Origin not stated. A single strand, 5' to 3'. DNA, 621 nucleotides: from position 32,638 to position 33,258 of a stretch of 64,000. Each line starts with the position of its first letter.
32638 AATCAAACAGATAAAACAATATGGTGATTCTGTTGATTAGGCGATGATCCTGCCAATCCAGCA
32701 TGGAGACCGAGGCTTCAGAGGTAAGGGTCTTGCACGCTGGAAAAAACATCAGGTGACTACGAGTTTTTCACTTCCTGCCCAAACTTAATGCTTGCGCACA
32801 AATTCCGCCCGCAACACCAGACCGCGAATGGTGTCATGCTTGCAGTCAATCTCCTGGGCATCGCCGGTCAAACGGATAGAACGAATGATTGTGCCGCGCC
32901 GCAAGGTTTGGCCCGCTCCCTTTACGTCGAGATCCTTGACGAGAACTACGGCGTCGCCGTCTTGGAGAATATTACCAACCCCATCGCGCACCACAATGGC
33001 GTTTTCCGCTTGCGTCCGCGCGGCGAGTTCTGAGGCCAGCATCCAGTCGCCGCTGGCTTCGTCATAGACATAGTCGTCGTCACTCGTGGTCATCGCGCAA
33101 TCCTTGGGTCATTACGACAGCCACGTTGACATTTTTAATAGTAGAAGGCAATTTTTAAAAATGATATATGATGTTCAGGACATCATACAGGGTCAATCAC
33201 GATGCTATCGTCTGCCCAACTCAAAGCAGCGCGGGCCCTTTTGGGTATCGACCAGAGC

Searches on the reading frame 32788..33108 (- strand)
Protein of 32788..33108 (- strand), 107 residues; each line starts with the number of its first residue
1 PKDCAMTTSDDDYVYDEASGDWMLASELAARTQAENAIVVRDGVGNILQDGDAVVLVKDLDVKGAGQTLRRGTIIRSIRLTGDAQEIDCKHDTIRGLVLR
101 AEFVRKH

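Call 76: search_protein_families(library=pfam, proteins=[window:32788-33108:-])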
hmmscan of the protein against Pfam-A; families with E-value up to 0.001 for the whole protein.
window:32788-33108:- (107 aa): 1 family
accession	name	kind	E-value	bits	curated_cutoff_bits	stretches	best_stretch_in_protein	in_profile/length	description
PF03831.20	YjdM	-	1.5e-26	92.4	23.2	1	40-106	1-68/69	PhnA domain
